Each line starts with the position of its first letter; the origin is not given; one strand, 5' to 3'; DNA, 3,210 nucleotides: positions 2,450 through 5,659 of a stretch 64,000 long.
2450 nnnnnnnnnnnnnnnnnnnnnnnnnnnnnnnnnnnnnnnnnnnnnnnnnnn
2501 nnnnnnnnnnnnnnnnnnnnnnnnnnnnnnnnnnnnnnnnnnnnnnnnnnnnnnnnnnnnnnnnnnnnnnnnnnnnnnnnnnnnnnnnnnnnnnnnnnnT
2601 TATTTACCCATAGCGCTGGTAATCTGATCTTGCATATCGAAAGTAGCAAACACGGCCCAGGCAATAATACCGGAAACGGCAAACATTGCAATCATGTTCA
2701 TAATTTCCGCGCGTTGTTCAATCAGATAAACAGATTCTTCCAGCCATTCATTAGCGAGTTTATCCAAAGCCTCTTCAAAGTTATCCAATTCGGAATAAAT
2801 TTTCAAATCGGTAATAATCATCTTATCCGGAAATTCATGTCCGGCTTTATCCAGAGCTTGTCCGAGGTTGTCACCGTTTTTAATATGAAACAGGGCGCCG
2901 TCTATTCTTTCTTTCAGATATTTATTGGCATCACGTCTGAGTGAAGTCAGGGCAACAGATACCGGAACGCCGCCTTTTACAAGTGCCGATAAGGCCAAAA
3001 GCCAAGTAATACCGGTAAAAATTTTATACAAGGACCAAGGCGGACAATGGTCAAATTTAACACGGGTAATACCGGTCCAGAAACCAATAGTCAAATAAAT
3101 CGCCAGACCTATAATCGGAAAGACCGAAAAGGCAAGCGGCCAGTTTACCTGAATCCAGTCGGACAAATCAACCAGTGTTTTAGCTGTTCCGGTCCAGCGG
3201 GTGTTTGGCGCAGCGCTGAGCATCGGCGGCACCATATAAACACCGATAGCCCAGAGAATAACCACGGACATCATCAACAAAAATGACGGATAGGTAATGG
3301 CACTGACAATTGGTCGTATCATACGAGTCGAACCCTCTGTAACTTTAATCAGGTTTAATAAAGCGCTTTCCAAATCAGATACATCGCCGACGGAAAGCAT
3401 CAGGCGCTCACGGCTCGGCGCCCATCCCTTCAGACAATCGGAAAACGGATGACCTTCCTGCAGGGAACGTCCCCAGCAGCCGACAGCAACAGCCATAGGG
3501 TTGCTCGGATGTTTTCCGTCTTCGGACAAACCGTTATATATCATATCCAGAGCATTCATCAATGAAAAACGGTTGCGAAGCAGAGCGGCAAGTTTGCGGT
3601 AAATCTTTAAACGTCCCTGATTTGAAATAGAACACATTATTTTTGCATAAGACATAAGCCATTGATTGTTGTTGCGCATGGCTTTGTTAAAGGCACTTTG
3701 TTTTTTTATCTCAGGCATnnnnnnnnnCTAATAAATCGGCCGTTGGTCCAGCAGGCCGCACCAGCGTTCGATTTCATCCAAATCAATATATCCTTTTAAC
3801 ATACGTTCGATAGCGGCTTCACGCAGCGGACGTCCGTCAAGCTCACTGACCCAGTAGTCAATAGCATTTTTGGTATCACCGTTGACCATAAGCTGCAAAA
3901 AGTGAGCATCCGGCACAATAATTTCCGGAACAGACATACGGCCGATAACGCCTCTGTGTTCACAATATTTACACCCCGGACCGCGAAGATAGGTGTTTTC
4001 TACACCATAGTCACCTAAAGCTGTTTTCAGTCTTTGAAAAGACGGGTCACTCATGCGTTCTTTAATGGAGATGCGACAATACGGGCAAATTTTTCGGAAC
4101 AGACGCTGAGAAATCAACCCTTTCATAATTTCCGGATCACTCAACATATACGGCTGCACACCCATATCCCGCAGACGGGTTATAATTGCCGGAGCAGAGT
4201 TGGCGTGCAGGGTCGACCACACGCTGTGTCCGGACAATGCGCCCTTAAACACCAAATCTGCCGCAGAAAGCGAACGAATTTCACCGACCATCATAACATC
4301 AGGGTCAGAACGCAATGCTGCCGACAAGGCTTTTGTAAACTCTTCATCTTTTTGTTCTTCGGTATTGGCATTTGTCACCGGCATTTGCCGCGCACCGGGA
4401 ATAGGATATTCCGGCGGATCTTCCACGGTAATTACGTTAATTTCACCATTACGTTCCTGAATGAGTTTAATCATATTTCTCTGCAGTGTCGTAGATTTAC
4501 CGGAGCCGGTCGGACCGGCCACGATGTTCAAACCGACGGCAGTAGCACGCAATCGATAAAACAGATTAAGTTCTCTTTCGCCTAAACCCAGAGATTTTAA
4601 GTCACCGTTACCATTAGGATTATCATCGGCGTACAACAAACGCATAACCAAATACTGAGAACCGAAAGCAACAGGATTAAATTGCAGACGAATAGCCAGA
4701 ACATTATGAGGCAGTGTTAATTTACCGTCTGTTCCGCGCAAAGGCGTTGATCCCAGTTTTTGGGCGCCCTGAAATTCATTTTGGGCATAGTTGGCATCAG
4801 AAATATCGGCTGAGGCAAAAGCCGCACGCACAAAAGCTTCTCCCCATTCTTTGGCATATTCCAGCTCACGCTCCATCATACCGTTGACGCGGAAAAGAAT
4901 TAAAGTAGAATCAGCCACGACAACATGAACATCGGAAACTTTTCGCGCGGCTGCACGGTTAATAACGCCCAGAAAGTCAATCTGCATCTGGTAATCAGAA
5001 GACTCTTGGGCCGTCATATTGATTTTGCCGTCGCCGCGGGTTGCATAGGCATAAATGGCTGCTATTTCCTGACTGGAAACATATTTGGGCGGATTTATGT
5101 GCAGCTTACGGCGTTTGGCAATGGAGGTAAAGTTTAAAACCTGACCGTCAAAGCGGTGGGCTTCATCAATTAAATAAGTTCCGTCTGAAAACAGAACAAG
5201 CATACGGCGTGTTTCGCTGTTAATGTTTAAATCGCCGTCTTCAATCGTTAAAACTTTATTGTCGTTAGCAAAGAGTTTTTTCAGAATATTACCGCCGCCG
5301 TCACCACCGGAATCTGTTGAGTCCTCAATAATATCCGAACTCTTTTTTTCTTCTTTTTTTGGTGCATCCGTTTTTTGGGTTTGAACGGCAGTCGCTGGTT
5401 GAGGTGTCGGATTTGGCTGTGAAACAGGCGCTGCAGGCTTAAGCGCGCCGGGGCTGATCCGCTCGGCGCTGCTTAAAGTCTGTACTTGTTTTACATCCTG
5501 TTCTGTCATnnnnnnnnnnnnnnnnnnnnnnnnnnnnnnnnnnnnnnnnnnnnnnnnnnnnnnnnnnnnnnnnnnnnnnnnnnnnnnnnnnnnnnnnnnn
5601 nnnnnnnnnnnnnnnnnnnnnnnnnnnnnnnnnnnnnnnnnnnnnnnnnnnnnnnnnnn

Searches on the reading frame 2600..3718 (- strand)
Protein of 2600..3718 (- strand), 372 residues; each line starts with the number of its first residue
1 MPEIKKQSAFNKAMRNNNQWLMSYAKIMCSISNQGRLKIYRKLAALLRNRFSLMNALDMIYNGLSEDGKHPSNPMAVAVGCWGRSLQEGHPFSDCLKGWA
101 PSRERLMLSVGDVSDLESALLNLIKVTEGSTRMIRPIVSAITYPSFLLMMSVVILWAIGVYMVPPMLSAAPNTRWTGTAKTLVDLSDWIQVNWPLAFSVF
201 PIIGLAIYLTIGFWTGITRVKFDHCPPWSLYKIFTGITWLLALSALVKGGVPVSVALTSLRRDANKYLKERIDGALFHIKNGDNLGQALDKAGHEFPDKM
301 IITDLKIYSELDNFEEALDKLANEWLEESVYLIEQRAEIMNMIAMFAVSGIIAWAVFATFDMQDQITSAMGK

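Call 65: search_protein_families(library=pfam, proteins=[window:2600-3718:-], max_evalue=0.00001)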
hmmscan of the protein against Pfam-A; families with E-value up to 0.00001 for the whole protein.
window:2600-3718:- (372 aa): 1 family
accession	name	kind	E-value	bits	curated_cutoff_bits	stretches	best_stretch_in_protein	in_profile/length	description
PF00482.28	T2SSF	-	3.8e-25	88.7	25.2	2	239-358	1-121/125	Type II secretion system (T2SS), protein F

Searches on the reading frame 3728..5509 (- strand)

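Call 65: search_protein_families(library=pfam, proteins=[window:3728-5509:-], max_evalue=0.00001)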
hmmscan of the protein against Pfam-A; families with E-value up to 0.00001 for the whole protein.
window:3728-5509:- (593 aa): 1 family
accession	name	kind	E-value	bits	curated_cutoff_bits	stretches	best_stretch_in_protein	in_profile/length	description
PF00437.27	T2SSE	-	2.2e-66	224.4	24.9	1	182-582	15-370/370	Type II/IV secretion system protein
